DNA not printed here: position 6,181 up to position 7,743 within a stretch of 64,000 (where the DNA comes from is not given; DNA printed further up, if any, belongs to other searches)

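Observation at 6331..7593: GlmU homolog keeps a conserved acetyltransferase domain but has lost the uridyltransferase catalytic motifs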

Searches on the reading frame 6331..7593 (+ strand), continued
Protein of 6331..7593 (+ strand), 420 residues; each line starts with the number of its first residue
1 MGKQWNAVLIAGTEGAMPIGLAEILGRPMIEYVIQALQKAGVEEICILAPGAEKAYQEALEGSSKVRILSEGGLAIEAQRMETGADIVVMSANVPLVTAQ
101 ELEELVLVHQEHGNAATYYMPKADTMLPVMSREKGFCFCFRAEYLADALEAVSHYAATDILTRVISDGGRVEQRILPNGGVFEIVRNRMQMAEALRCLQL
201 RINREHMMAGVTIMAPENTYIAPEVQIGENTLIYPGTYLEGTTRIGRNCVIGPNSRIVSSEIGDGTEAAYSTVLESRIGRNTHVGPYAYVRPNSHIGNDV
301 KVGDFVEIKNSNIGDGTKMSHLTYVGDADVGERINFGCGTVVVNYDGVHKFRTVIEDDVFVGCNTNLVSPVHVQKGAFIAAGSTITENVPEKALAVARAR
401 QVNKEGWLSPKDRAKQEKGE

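Call 6: find_homologous_proteins(query=window:6331-7593:+, max_evalue=1e-10)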
Query window:6331-7593:+ (420 aa): 7943 proteins with E <= 1e-10 among 8000 candidates; the best 120 are listed.
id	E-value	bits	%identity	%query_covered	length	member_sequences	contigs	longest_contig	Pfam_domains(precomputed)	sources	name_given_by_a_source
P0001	1.2e-267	905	96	100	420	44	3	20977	PF14602.13,PF00132.31,PF25087.2,PF25084.2,PF12804.14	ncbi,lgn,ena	-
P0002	2.7e-188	644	71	99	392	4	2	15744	PF14602.13,PF00132.31,PF25087.2,PF25084.2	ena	-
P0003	1.1e-187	642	69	100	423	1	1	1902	PF14602.13,PF00132.31,PF25087.2,PF25084.2,PF12804.14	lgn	-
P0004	5.5e-181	620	64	100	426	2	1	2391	PF14602.13,PF00132.31,PF25087.2,PF25084.2,PF12804.14,PF02348.26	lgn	-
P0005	6.0e-180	616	65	100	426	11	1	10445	PF14602.13,PF00132.31,PF25087.2,PF25084.2,PF12804.14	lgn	-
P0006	2.1e-176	605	63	99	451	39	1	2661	PF14602.13,PF00132.31,PF25087.2,PF25084.2,PF12804.14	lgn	-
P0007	2.0e-173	595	65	95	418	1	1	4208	PF00132.31,PF25087.2,PF25084.2,PF12804.14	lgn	-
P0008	1.4e-171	589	63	99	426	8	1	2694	PF14602.13,PF00132.31,PF25087.2,PF25084.2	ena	-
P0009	1.2e-108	382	45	98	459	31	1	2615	PF00483.30,PF01128.26,PF14602.13,PF00132.31,PF25087.2,PF25084.2,PF24894.2,PF12804.14,PF02348.26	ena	-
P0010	1.6e-108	381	44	92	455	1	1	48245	PF00483.30,PF01128.26,PF14602.13,PF00132.31,PF25087.2,PF25084.2,PF12804.14,PF02348.26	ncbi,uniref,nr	ncbi:bifunctional UDP-N-acetylglucosamine diphosphorylase/glucosamine-1-phosphate N-acetyltransferas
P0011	1.1e-107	378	44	97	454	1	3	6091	PF00483.30,PF01128.26,PF14602.13,PF00132.31,PF25087.2,PF25084.2,PF12804.14,PF02348.26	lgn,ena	-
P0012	3.7e-107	377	44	94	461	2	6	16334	PF00483.30,PF01128.26,PF00132.31,PF07959.19,PF25087.2,PF25084.2,PF12804.14,PF02348.26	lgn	-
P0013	2.1e-106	374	44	96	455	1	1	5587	PF00483.30,PF01128.26,PF00132.31,PF25087.2,PF25084.2,PF12804.14,PF02348.26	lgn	-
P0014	3.0e-106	374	45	96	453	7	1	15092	PF00483.30,PF01128.26,PF14602.13,PF00132.31,PF25087.2,PF25084.2,PF12804.14,PF02348.26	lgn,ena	-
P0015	4.2e-106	373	44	97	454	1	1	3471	PF00483.30,PF01128.26,PF00132.31,PF25087.2,PF25084.2,PF12804.14,PF02348.26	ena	-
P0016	4.6e-106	373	44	97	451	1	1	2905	PF00483.30,PF01128.26,PF00132.31,PF25087.2,PF25084.2,PF12804.14,PF02348.26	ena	-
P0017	5.2e-106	373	43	97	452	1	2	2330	PF00483.30,PF01128.26,PF14602.13,PF00132.31,PF25087.2,PF25084.2,PF12804.14,PF02348.26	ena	-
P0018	7.1e-106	372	43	96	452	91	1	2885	PF00483.30,PF01128.26,PF14602.13,PF00132.31,PF25087.2,PF25084.2,PF12804.14,PF02348.26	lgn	-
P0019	7.9e-106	372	43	96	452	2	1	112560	PF00483.30,PF01128.26,PF00132.31,PF25087.2,PF25084.2,PF12804.14,PF02348.26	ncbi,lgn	-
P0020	8.6e-106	372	44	95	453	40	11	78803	PF00483.30,PF01128.26,PF14602.13,PF00132.31,PF25087.2,PF25084.2,PF12804.14,PF02348.26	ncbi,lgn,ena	-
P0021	8.9e-106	372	43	97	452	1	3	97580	PF00483.30,PF01128.26,PF14602.13,PF00132.31,PF25087.2,PF25084.2,PF12804.14,PF02348.26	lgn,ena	-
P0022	2.0e-105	371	43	97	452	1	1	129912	PF00483.30,PF01128.26,PF14602.13,PF00132.31,PF25087.2,PF25084.2,PF12804.14,PF02348.26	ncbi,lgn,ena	-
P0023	3.5e-105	370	42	97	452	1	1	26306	PF00483.30,PF01128.26,PF14602.13,PF00132.31,PF25087.2,PF25084.2,PF12804.14,PF02348.26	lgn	-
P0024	3.9e-105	370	44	97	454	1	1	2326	PF00483.30,PF01128.26,PF00132.31,PF01983.22,PF25087.2,PF25084.2,PF12804.14,PF02348.26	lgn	-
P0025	4.0e-105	370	42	97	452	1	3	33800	PF00483.30,PF01128.26,PF14602.13,PF00132.31,PF25087.2,PF25084.2,PF12804.14,PF02348.26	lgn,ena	-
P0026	4.3e-105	370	42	98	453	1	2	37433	PF00483.30,PF01128.26,PF00132.31,PF25087.2,PF25084.2,PF12804.14,PF02348.26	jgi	jgi:bifunctional UDP-N-acetylglucosamine pyrophosphorylase/glucosamine-1-phosphate N-acetyltransfera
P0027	4.3e-105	370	44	97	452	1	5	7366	PF00483.30,PF01128.26,PF00132.31,PF25087.2,PF25084.2,PF24894.2,PF12804.14,PF02348.26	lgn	-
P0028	4.4e-105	370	42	97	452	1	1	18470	PF00483.30,PF01128.26,PF14602.13,PF00132.31,PF25087.2,PF25084.2,PF12804.14,PF02348.26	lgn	-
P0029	4.6e-105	370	42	97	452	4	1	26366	PF00483.30,PF01128.26,PF14602.13,PF00132.31,PF25087.2,PF25084.2,PF12804.14,PF02348.26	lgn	-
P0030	5.2e-105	370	42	97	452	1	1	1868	PF00483.30,PF01128.26,PF14602.13,PF00132.31,PF25087.2,PF25084.2,PF12804.14,PF02348.26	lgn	-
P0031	5.4e-105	370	42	97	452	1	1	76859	PF00483.30,PF01128.26,PF14602.13,PF00132.31,PF01983.22,PF25087.2,PF25084.2,PF12804.14,PF02348.26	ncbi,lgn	-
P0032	5.6e-105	370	45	95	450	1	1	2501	PF00483.30,PF01128.26,PF14602.13,PF00132.31,PF25087.2,PF25084.2,PF12804.14,PF02348.26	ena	-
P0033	6.9e-105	369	43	96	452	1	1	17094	PF00483.30,PF01128.26,PF14602.13,PF00132.31,PF01983.22,PF25087.2,PF25084.2,PF12804.14,PF02348.26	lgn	-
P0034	8.9e-105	369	43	98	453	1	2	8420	PF00483.30,PF01128.26,PF00132.31,PF25087.2,PF25084.2,PF24894.2,PF12804.14,PF02348.26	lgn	-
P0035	1.1e-104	369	44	98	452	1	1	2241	PF00483.30,PF01128.26,PF00132.31,PF25087.2,PF25084.2,PF24894.2,PF12804.14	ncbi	-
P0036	1.4e-104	368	42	96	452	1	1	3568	PF00483.30,PF01128.26,PF14602.13,PF00132.31,PF25087.2,PF25084.2,PF12804.14,PF02348.26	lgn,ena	-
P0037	1.4e-104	368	44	94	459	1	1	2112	PF00483.30,PF01128.26,PF14602.13,PF00132.31,PF25087.2,PF25084.2,PF12804.14,PF02348.26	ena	-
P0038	1.4e-104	368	44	94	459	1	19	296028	PF00483.30,PF01128.26,PF14602.13,PF00132.31,PF25087.2,PF25084.2,PF12804.14,PF02348.26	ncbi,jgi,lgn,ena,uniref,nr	ncbi:bifunctional UDP-N-acetylglucosamine diphosphorylase/glucosamine-1-phosphate N-acetyltransferas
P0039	1.5e-104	368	44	94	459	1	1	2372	PF00483.30,PF01128.26,PF14602.13,PF00132.31,PF25087.2,PF25084.2,PF12804.14,PF02348.26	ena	-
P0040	1.8e-104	368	44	94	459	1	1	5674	PF00483.30,PF01128.26,PF14602.13,PF00132.31,PF25087.2,PF25084.2,PF12804.14,PF02348.26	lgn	-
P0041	2.2e-104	368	44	94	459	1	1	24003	PF00483.30,PF01128.26,PF14602.13,PF00132.31,PF25087.2,PF25084.2,PF12804.14,PF02348.26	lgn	-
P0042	2.3e-104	368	43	96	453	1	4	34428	PF00483.30,PF01128.26,PF00132.31,PF25087.2,PF25084.2,PF12804.14,PF02348.26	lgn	-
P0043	3.0e-104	367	42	97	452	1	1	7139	PF00483.30,PF01128.26,PF14602.13,PF00132.31,PF25087.2,PF25084.2,PF12804.14,PF02348.26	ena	-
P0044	3.1e-104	367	43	98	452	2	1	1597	PF00483.30,PF01128.26,PF00132.31,PF25087.2,PF25084.2,PF24894.2,PF12804.14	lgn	-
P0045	3.8e-104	367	44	92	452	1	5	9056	PF00483.30,PF01128.26,PF00132.31,PF25087.2,PF25084.2,PF24894.2,PF12804.14,PF02348.26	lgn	-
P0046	4.2e-104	367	44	94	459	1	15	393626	PF00483.30,PF01128.26,PF14602.13,PF00132.31,PF25087.2,PF25084.2,PF12804.14,PF02348.26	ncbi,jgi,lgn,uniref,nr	ncbi:MAG: bifunctional UDP-N-acetylglucosamine pyrophosphorylase / glucosamine-phosphate N-acetyltra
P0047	1.1e-103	365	43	96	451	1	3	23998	PF00483.30,PF01128.26,PF14602.13,PF00132.31,PF25087.2,PF25084.2,PF12804.14,PF02348.26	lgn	-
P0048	1.5e-103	365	43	96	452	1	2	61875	PF00483.30,PF01128.26,PF14602.13,PF00132.31,PF25087.2,PF25084.2,PF12804.14,PF02348.26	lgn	-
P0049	1.9e-103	364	43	97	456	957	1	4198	PF00483.30,PF01128.26,PF14602.13,PF00132.31,PF25087.2,PF25084.2,PF12804.14,PF02348.26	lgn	-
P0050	1.9e-103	364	42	96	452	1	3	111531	PF00483.30,PF01128.26,PF14602.13,PF00132.31,PF25087.2,PF25084.2,PF12804.14,PF02348.26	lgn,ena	-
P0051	2.0e-103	364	42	96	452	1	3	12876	PF00483.30,PF01128.26,PF14602.13,PF00132.31,PF25087.2,PF25084.2,PF12804.14,PF02348.26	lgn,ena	-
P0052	2.1e-103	364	42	96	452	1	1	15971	PF00483.30,PF01128.26,PF14602.13,PF00132.31,PF25087.2,PF25084.2,PF12804.14,PF02348.26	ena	-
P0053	2.3e-103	364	42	96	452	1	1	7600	PF00483.30,PF01128.26,PF14602.13,PF00132.31,PF01983.22,PF25087.2,PF25084.2,PF12804.14,PF02348.26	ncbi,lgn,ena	-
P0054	2.5e-103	364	43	97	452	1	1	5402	PF00483.30,PF01128.26,PF00132.31,PF25087.2,PF25084.2,PF12804.14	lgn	-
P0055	2.6e-103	364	42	98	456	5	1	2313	PF00483.30,PF01128.26,PF14602.13,PF00132.31,PF25087.2,PF25084.2,PF12804.14,PF02348.26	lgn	-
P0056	2.9e-103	364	43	95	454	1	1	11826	PF00483.30,PF01128.26,PF14602.13,PF00132.31,PF25087.2,PF25084.2,PF12804.14,PF02348.26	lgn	-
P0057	2.9e-103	364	42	98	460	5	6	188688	PF00483.30,PF01128.26,PF14602.13,PF00132.31,PF25087.2,PF25084.2,PF12804.14,PF02348.26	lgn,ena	-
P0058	3.2e-103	364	42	96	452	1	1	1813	PF00483.30,PF01128.26,PF14602.13,PF00132.31,PF25087.2,PF25084.2,PF12804.14,PF02348.26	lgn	-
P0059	3.5e-103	364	43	96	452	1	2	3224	PF00483.30,PF01128.26,PF14602.13,PF00132.31,PF25087.2,PF25084.2,PF12804.14,PF02348.26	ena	-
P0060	4.8e-103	363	42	96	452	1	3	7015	PF00483.30,PF01128.26,PF14602.13,PF00132.31,PF25087.2,PF25084.2,PF12804.14,PF02348.26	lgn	-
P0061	4.9e-103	363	42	97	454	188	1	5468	PF00483.30,PF01128.26,PF00132.31,PF25087.2,PF25084.2,PF12804.14,PF02348.26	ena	-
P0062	5.8e-103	363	44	97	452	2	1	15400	PF00483.30,PF01128.26,PF00132.31,PF25087.2,PF25084.2,PF24894.2,PF12804.14,PF02348.26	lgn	-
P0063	5.9e-103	363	42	98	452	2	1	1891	PF00483.30,PF01128.26,PF00132.31,PF25087.2,PF25084.2,PF12804.14,PF02348.26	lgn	-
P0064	7.6e-103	362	42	96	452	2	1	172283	PF00483.30,PF01128.26,PF14602.13,PF00132.31,PF01983.22,PF25087.2,PF25084.2,PF12804.14,PF02348.26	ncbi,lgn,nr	ncbi:MAG: bifunctional UDP-N-acetylglucosamine diphosphorylase/glucosamine-1-phosphate N-acetyltrans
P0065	8.9e-103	362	41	98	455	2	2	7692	PF00483.30,PF01128.26,PF14602.13,PF00132.31,PF25087.2,PF25084.2,PF12804.14,PF02348.26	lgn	-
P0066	9.2e-103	362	42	96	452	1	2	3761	PF00483.30,PF01128.26,PF14602.13,PF00132.31,PF25087.2,PF25084.2,PF12804.14,PF02348.26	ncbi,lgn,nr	ncbi:MAG: bifunctional UDP-N-acetylglucosamine diphosphorylase/glucosamine-1-phosphate N-acetyltrans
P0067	9.6e-103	362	42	96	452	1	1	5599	PF00483.30,PF01128.26,PF14602.13,PF00132.31,PF25087.2,PF25084.2,PF12804.14,PF02348.26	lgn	-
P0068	1.1e-102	362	41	96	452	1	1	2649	PF00483.30,PF01128.26,PF14602.13,PF00132.31,PF25087.2,PF25084.2,PF12804.14,PF02348.26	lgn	-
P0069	1.2e-102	362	42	96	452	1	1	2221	PF00483.30,PF01128.26,PF14602.13,PF00132.31,PF25087.2,PF25084.2,PF12804.14,PF02348.26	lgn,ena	-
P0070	1.3e-102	362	43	97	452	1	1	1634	PF00483.30,PF01128.26,PF00132.31,PF25087.2,PF25084.2,PF24894.2,PF12804.14,PF02348.26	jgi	-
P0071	1.7e-102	361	42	96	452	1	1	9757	PF00483.30,PF01128.26,PF14602.13,PF00132.31,PF25087.2,PF25084.2,PF12804.14,PF02348.26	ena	-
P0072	2.3e-102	361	43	97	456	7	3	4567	PF00483.30,PF01128.26,PF00132.31,PF25087.2,PF25084.2,PF12804.14,PF02348.26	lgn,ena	-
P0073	2.4e-102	361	44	96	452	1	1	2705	PF00483.30,PF01128.26,PF14602.13,PF00132.31,PF25087.2,PF25084.2,PF12804.14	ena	-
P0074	2.6e-102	361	42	96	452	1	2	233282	PF00483.30,PF01128.26,PF00132.31,PF01983.22,PF25087.2,PF25084.2,PF12804.14,PF02348.26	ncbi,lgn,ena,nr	ncbi:bifunctional UDP-N-acetylglucosamine diphosphorylase/glucosamine-1-phosphate N-acetyltransferas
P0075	3.3e-102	360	42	96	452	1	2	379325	PF00483.30,PF01128.26,PF14602.13,PF00132.31,PF01983.22,PF25087.2,PF25084.2,PF12804.14,PF02348.26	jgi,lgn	-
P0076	3.5e-102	360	42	96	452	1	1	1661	PF00483.30,PF01128.26,PF14602.13,PF00132.31,PF25087.2,PF25084.2,PF12804.14,PF02348.26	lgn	-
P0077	3.7e-102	360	42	96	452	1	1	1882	PF00483.30,PF01128.26,PF14602.13,PF00132.31,PF25087.2,PF25084.2,PF12804.14,PF02348.26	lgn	-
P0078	4.2e-102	360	42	96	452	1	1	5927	PF00483.30,PF01128.26,PF14602.13,PF00132.31,PF25087.2,PF25084.2,PF12804.14,PF02348.26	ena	-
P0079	4.6e-102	360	42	97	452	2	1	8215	PF00483.30,PF01128.26,PF00132.31,PF25087.2,PF25084.2,PF24894.2,PF12804.14,PF02348.26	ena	-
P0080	5.5e-102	360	43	97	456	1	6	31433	PF00483.30,PF01128.26,PF00132.31,PF25087.2,PF25084.2,PF12804.14,PF02348.26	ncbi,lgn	-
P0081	5.5e-102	360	42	96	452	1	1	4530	PF00483.30,PF01128.26,PF14602.13,PF00132.31,PF25087.2,PF25084.2,PF12804.14,PF02348.26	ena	-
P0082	5.6e-102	360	42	95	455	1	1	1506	PF00483.30,PF01128.26,PF00132.31,PF25087.2,PF25084.2,PF24894.2,PF12804.14,PF02348.26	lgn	-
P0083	9.1e-102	359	43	97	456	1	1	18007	PF00483.30,PF01128.26,PF14602.13,PF00132.31,PF25087.2,PF25084.2,PF12804.14,PF02348.26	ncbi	-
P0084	1.2e-101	359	41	97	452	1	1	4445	PF00483.30,PF01128.26,PF14602.13,PF00132.31,PF01983.22,PF25087.2,PF25084.2,PF12804.14,PF02348.26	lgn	-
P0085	1.2e-101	359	42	96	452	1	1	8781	PF00483.30,PF01128.26,PF14602.13,PF00132.31,PF25087.2,PF25084.2,PF12804.14,PF02348.26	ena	-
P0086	1.2e-101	359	41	98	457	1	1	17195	PF00483.30,PF01128.26,PF00132.31,PF25087.2,PF25084.2,PF12804.14,PF02348.26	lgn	-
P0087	1.5e-101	358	44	95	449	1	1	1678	PF00483.30,PF01128.26,PF14602.13,PF00132.31,PF25087.2,PF25084.2,PF12804.14,PF02348.26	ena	-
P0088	1.7e-101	358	41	97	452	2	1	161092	PF00483.30,PF01128.26,PF14602.13,PF00132.31,PF25087.2,PF25084.2,PF12804.14,PF02348.26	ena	-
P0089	2.1e-101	358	43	98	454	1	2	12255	PF00483.30,PF01128.26,PF00132.31,PF25087.2,PF25084.2,PF24894.2,PF12804.14,PF02348.26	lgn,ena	-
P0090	2.3e-101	358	42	98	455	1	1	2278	PF00483.30,PF01128.26,PF00132.31,PF25087.2,PF25084.2,PF12804.14,PF02348.26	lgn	-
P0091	2.7e-101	357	41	99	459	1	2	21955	PF00483.30,PF01128.26,PF00132.31,PF25087.2,PF25084.2,PF12804.14,PF02348.26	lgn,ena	-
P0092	3.1e-101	357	42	96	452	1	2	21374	PF00483.30,PF01128.26,PF14602.13,PF00132.31,PF01983.22,PF25087.2,PF25084.2,PF12804.14,PF02348.26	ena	-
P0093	3.4e-101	357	42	96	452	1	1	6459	PF00483.30,PF01128.26,PF14602.13,PF00132.31,PF25087.2,PF25084.2,PF12804.14,PF02348.26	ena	-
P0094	3.6e-101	357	41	96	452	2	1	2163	PF00483.30,PF01128.26,PF14602.13,PF00132.31,PF25087.2,PF25084.2,PF12804.14,PF02348.26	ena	-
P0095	3.7e-101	357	42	96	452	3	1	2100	PF00483.30,PF01128.26,PF14602.13,PF00132.31,PF25087.2,PF25084.2,PF12804.14,PF02348.26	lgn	-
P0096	3.8e-101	357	44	90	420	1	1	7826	PF00483.30,PF14602.13,PF00132.31,PF25087.2,PF25084.2,PF12804.14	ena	-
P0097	4.1e-101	357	43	97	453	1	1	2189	PF00483.30,PF01128.26,PF00132.31,PF25087.2,PF25084.2,PF24894.2,PF12804.14,PF02348.26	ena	-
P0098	5.0e-101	357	42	97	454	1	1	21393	PF00483.30,PF01128.26,PF14602.13,PF00132.31,PF25087.2,PF25084.2,PF12804.14,PF02348.26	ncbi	-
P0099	5.0e-101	357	42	96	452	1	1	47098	PF00483.30,PF01128.26,PF14602.13,PF00132.31,PF01983.22,PF25087.2,PF25084.2,PF12804.14,PF02348.26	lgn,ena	-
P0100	6.5e-101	356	43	95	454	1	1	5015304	PF00483.30,PF01128.26,PF00132.31,PF25087.2,PF25084.2,PF12804.14,PF02348.26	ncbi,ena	-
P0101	7.2e-101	356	41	98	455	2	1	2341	PF00483.30,PF01128.26,PF00132.31,PF25087.2,PF25084.2,PF12804.14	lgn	-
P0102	7.2e-101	356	42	95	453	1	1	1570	PF00483.30,PF01128.26,PF14602.13,PF00132.31,PF25087.2,PF25084.2,PF12804.14,PF02348.26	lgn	-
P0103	7.5e-101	356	42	96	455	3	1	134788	PF00483.30,PF01128.26,PF00132.31,PF25087.2,PF25084.2,PF12804.14,PF02348.26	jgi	jgi:bifunctional UDP-N-acetylglucosamine pyrophosphorylase/glucosamine-1-phosphate N-acetyltransfera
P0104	7.9e-101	356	43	98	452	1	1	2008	PF00483.30,PF01128.26,PF00132.31,PF25087.2,PF25084.2,PF24894.2,PF12804.14,PF02348.26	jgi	-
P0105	9.9e-101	356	42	97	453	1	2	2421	PF00483.30,PF01128.26,PF00132.31,PF25087.2,PF25084.2,PF24894.2,PF12804.14,PF02348.26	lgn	-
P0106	1.0e-100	355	41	97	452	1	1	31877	PF00483.30,PF01128.26,PF14602.13,PF00132.31,PF25087.2,PF25084.2,PF12804.14,PF02348.26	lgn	-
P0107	1.1e-100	355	42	96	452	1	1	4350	PF00483.30,PF01128.26,PF14602.13,PF00132.31,PF01983.22,PF25087.2,PF25084.2,PF12804.14,PF02348.26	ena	-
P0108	1.3e-100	355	42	96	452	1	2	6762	PF00483.30,PF01128.26,PF14602.13,PF00132.31,PF25087.2,PF25084.2,PF12804.14,PF02348.26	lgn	-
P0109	1.3e-100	355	42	96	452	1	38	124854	PF00483.30,PF01128.26,PF14602.13,PF00132.31,PF01983.22,PF25087.2,PF25084.2,PF12804.14,PF02348.26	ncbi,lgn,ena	-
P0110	1.4e-100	355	43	92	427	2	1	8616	PF00483.30,PF14602.13,PF00132.31,PF25087.2,PF25084.2,PF12804.14,PF02348.26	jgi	jgi:bifunctional UDP-N-acetylglucosamine pyrophosphorylase/glucosamine-1-phosphate N-acetyltransfera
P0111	1.7e-100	355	41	98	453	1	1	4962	PF00483.30,PF01128.26,PF00132.31,PF25087.2,PF25084.2,PF24894.2,PF12804.14,PF02348.26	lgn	-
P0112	1.8e-100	355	42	96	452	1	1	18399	PF00483.30,PF01128.26,PF14602.13,PF00132.31,PF01983.22,PF25087.2,PF25084.2,PF12804.14,PF02348.26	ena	-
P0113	2.2e-100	354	41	97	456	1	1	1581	PF00483.30,PF01128.26,PF14602.13,PF00132.31,PF25087.2,PF25084.2,PF12804.14,PF02348.26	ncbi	-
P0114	2.4e-100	354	42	96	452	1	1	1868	PF00483.30,PF01128.26,PF14602.13,PF00132.31,PF01983.22,PF25087.2,PF25084.2,PF12804.14,PF02348.26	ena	-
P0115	2.4e-100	354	41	96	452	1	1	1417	PF00483.30,PF01128.26,PF14602.13,PF00132.31,PF01983.22,PF25087.2,PF25084.2,PF12804.14,PF02348.26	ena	-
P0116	2.5e-100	354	42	96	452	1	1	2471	PF00483.30,PF01128.26,PF14602.13,PF00132.31,PF01983.22,PF25087.2,PF25084.2,PF12804.14,PF02348.26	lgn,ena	-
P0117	2.7e-100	354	41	96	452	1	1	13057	PF00483.30,PF01128.26,PF14602.13,PF00132.31,PF25087.2,PF25084.2,PF12804.14,PF02348.26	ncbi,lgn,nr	ncbi:bifunctional protein GlmU [Clostridiales bacterium]|nr:bifunctional protein GlmU [Clostridiales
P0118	2.7e-100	354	42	96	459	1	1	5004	PF00483.30,PF01128.26,PF00132.31,PF25087.2,PF25084.2,PF12804.14,PF02348.26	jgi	jgi:bifunctional UDP-N-acetylglucosamine pyrophosphorylase/glucosamine-1-phosphate N-acetyltransfera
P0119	2.7e-100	354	41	96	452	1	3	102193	PF00483.30,PF01128.26,PF14602.13,PF00132.31,PF01983.22,PF25087.2,PF25084.2,PF12804.14,PF02348.26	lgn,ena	-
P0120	2.8e-100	354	42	97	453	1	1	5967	PF00483.30,PF01128.26,PF14602.13,PF00132.31,PF01983.22,PF25087.2,PF25084.2,PF12804.14,PF02348.26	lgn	-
